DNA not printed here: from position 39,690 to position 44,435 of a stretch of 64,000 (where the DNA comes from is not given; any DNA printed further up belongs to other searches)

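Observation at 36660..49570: Eight-gene super-operon encoding three multi-module HdrA proteins (including a 1481-aa HdrA-GltD-HdrA fusion) with HdrB, HdrC, MvhD and an FrhB-like subunit, but no hydrogenase or formate dehydrogenase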

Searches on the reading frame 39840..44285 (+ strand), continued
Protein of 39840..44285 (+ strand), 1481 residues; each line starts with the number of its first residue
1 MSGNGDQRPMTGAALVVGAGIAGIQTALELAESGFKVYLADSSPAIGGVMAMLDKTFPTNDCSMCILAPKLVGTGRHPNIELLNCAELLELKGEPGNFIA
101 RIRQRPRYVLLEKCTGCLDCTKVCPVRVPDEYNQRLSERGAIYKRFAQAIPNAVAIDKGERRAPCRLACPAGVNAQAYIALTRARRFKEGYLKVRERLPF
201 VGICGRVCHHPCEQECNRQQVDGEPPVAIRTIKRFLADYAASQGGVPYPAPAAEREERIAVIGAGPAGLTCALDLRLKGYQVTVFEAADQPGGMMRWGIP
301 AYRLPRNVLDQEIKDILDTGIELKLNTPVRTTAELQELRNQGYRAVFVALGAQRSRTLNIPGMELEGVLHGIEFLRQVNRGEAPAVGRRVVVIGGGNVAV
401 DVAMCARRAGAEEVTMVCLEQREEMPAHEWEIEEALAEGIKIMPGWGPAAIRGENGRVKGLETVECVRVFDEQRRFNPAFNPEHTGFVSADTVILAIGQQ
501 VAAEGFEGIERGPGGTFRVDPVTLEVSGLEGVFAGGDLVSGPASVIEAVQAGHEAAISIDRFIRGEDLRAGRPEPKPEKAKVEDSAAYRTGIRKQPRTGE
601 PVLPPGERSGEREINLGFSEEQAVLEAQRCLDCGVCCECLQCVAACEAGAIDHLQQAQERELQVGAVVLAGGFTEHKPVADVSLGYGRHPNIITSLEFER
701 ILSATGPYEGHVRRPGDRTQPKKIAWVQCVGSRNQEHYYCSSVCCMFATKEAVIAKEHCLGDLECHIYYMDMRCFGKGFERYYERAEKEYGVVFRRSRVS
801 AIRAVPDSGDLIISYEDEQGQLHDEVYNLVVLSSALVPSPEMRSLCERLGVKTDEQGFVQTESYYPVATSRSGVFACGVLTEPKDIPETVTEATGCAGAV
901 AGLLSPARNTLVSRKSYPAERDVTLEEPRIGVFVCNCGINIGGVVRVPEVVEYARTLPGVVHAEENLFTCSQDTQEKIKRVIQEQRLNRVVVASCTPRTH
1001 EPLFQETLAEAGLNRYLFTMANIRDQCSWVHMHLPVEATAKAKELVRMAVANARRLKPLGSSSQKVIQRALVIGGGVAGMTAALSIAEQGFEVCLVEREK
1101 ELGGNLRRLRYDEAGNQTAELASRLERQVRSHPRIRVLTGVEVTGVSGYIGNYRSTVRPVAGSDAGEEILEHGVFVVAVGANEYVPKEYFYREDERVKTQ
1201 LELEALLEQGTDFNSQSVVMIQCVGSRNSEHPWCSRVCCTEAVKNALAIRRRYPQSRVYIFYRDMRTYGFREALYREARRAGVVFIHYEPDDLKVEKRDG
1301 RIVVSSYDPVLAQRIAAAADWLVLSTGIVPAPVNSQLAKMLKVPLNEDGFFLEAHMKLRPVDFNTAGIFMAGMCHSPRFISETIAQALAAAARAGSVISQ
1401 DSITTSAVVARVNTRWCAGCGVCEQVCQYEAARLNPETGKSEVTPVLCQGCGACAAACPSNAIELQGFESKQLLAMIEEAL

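Call 24: find_related_loci(query=A1, collection=genome_contigs, flank=10000)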
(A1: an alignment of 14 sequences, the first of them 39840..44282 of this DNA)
Query A1 (1481 aa) in genome_contigs; peptide patterns used: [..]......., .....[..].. (x = any residue, [..] = any of these).
600 stretches matched a pattern (row limit reached: there are more); 598 encode a relative of the query (tblastn E <= 1e-3); the best 80 are kept; 80 distinct loci.
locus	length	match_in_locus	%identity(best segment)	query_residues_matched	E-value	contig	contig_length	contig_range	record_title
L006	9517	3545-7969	52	1-1481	0e+0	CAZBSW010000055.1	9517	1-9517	MAG TPA_asm: uncultured Thermotogae bacterium isolate SRP323688_co1_249 genome assembly, contig: NODE_10636_length_9517_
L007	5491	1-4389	51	13-1478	0e+0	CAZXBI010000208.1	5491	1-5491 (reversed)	MAG TPA_asm: uncultured Syntrophorhabdus sp. isolate SRP302447_co4_432 genome assembly, contig: NODE_40885_length_5491_c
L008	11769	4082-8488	50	1-1478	0e+0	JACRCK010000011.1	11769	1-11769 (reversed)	MAG: Deltaproteobacteria bacterium isolate NC_groundwater_1644_Pr3_B-0.1um_57_11 SR-2_scaffold_141_67239, whole genome s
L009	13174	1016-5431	50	5-1475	0e+0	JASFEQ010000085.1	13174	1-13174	MAG: Desulfobacteraceae bacterium isolate D0606M12metaG_Bin_56 D0606M12metaG_FD_scaffold_1169_c1, whole genome shotgun s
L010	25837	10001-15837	50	21-1478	0e+0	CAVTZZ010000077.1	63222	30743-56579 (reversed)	MAG: uncultured delta proteobacterium isolate MFD04408.bin.2.108 genome assembly, contig: contig_85302, whole genome sho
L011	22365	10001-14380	50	12-1475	0e+0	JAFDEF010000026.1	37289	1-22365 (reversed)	MAG: Deltaproteobacteria bacterium isolate Meg19_1012_Bin_503 Meg19_1012_Bin_503_scaffold_1725, whole genome shotgun seq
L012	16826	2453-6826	51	25-1477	0e+0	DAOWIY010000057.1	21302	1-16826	MAG TPA_asm: Clostridia bacterium isolate CSMAG_2055 CSMAG_2055_k141_684394_length_21302_cov_24.0000, whole genome shotg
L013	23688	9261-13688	49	7-1478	0e+0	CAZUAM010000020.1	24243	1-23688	MAG TPA_asm: uncultured Planctomycetaceae bacterium isolate binchicken_co262_366 genome assembly, contig: NODE_2048_leng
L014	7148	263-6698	50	25-1478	0e+0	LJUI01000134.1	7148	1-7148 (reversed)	MAG: candidate division TA06 bacterium SM23_40 WORSMTZ_32792, whole genome shotgun sequence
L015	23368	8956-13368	50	9-1475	0e+0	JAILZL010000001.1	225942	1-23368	MAG: Syntrophobacterales bacterium isolate HOT.CON.10 NODE_27_length_225942_cov_12.315069, whole genome shotgun sequence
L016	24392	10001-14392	49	12-1477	0e+0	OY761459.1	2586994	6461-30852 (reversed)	MAG: Syntrophales bacterium isolate c6a0f7f3-880d-44d6-9c5f-266f97196533 genome assembly, chromosome: 1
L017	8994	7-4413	48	7-1481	0e+0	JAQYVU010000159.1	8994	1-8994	MAG: Desulfococcaceae bacterium isolate SF_100_bin68 SF_100_bin.68.orig_100_contig-145_17242, whole genome shotgun seque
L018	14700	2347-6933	50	11-1481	0e+0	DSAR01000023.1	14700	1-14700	MAG TPA_asm: Chloroflexota bacterium isolate SpSt-1153 Ga0129302_1002036, whole genome shotgun sequence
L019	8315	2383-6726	49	24-1478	0e+0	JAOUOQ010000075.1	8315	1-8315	MAG: Candidatus Aminicenantes bacterium isolate 8_1_Oct_SF_Bin20 8_1_Oct_SF_Bin20_scaffold_8153_c1, whole genome shotgun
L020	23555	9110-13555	46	1-1481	0e+0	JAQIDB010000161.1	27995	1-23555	MAG: Candidatus Delongbacteria bacterium isolate GH31 k119_474074, whole genome shotgun sequence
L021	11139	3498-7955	49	1-1481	0e+0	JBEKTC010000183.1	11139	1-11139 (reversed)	MAG: Candidatus Korobacteraceae bacterium isolate SPRUCE 549 SPRUCE_549_183, whole genome shotgun sequence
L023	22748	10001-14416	49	7-1481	0e+0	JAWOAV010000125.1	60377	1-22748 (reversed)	MAG: Desulfosalsimonadaceae bacterium isolate BLK2-2.bin.130 k191_1605699, whole genome shotgun sequence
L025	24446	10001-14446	49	21-1481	0e+0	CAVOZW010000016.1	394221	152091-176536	MAG: uncultured delta proteobacterium isolate MFD09964.bin.1.31 genome assembly, contig: contig_3912, whole genome shotg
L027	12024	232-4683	48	10-1481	0e+0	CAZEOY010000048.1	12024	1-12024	MAG TPA_asm: uncultured Syntrophobacteraceae bacterium isolate binchicken_co274_11 genome assembly, contig: NODE_13142_l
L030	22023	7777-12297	49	8-1481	0e+0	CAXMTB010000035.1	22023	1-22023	MAG: uncultured Nitrospinaceae bacterium isolate 10C-St8-MC-01_bin.13.strict genome assembly, contig: NODE_35_length_220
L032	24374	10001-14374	48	21-1481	0e+0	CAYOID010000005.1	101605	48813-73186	MAG TPA_asm: uncultured Desulfohalobiaceae bacterium isolate SRP141376_co2_132 genome assembly, contig: NODE_519_length_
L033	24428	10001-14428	49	6-1481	0e+0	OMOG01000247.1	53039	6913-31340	Solibacteraceae bacterium SbA4 strain Peat soil MAG SbA4 genome assembly, contig: SBA4_Contig_320, whole genome shotgun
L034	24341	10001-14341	49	12-1481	0e+0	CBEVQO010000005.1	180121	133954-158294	MAG TPA_asm: uncultured bacterium isolate SRR24791474_binner123_Refined_18 genome assembly, contig: ERZ25515408.19, whol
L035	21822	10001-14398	50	11-1481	0e+0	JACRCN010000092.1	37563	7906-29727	MAG: Deltaproteobacteria bacterium isolate NC_groundwater_1647_Pr3_B-0.1um_60_22 SR-2_scaffold_141_3169530, whole genome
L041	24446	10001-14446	46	10-1481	0e+0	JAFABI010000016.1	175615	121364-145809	MAG: Bacillota bacterium isolate OH_SBB_121 k127_878361, whole genome shotgun sequence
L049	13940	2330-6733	47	6-1481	0e+0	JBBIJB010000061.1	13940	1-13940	MAG: Armatimonadota bacterium isolate FAS170219_bin_152 NODE_3631_length_13940_cov_4.154123, whole genome shotgun sequen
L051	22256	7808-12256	47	21-1481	0e+0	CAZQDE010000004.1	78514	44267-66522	MAG TPA_asm: uncultured Anaerolineaceae bacterium isolate binchicken_co19_417 genome assembly, contig: NODE_245_length_7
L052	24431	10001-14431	45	15-1481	0e+0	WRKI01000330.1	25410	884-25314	MAG: Spirochaetes bacterium isolate Th196P1bin3 JGI24700J35501_10930814, whole genome shotgun sequence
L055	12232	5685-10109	45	9-1481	0e+0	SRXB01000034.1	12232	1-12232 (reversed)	MAG: bacterium isolate D1FMe1.002 contig-D1FMe1_162_length_12232__70104, whole genome shotgun sequence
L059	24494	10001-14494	47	7-1481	0e+0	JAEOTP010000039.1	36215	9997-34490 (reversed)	MAG: Promethearchaeota archaeon isolate YT2_053 k127_15920059, whole genome shotgun sequence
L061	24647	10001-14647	48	21-1481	0e+0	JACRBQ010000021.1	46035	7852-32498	MAG: Chloroflexi bacterium isolate NC_groundwater_1624_Pr3_B-0.1um_63_24 SR-2_scaffold_141_354080, whole genome shotgun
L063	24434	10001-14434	48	1-1481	0e+0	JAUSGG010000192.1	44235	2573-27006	MAG: Armatimonadota bacterium isolate E14_metabat.bin.108 E14_k141_1776020, whole genome shotgun sequence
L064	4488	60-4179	46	9-1481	0e+0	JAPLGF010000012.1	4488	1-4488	MAG: Candidatus Atribacteria bacterium isolate LacPavin_0920_SED3_MAG_48_8 LacPavin_0920_SED3_scaffold_960600, whole gen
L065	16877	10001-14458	49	1-1481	0e+0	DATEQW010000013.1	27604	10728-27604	MAG TPA_asm: Candidatus Sulfotelmatobacter sp. isolate SMAG_U9057 k141_1102910, whole genome shotgun sequence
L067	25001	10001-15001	49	12-1481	0e+0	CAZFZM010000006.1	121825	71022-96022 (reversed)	MAG TPA_asm: uncultured Thermotogae bacterium isolate SRP323688_co1_258 genome assembly, contig: NODE_301_length_121825_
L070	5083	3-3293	48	5-1481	0e+0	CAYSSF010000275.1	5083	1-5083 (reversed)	MAG TPA_asm: uncultured Syntrophaceae bacterium isolate SRP062349_co5_36 genome assembly, contig: NODE_12278_length_5083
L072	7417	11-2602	52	9-1481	0e+0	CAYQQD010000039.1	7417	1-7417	MAG TPA_asm: uncultured Dehalococcoidales bacterium isolate binchicken_co10_181 genome assembly, contig: NODE_9218_lengt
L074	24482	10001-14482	45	9-1481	0e+0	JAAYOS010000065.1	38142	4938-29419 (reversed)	MAG: Clostridiales bacterium isolate AS21ysBPME_78 55104_AS21, whole genome shotgun sequence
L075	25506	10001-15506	52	10-1481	0e+0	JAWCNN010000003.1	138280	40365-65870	MAG: Candidatus Bathyarchaeia archaeon isolate JZ-2_201709_bins_178 JZ-2_201709_bins_178_scaffold_3, whole genome shotgu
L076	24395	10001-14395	50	25-1481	0e+0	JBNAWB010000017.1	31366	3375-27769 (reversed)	MAG: Thermodesulfobacteriota bacterium isolate Kamch4342-D-MF-053 bin28.fa-17, whole genome shotgun sequence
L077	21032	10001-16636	48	12-1481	0e+0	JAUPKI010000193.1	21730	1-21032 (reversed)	MAG: Thermodesulfobacteriota bacterium isolate erpe_2018_pw_0hr_WHONDRS-PP48-000085_B_bin.1 scaffold_726598, whole genom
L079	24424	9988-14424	48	1-1481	0e+0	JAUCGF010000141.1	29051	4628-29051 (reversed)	Desulfococcaceae bacterium HSG9 NODE_89_length_29051, whole genome shotgun sequence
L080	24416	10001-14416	47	8-1481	0e+0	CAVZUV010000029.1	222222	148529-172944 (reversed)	MAG: uncultured delta proteobacterium isolate MFD02416.bin.2.152 genome assembly, contig: contig_76343, whole genome sho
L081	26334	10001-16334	52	10-1481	0e+0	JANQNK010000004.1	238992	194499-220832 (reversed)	MAG: Thermoplasmatota archaeon isolate PL23a_bin.111 k99_31952, whole genome shotgun sequence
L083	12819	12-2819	50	9-1481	0e+0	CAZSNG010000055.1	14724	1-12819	MAG TPA_asm: uncultured Thermotogae bacterium isolate binchicken_co65_492 genome assembly, contig: NODE_16442_length_147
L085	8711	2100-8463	53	9-1481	0e+0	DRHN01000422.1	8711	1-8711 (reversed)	MAG TPA_asm: Spirochaetes bacterium isolate HyVt-370 HyVt-370_k145_797391, whole genome shotgun sequence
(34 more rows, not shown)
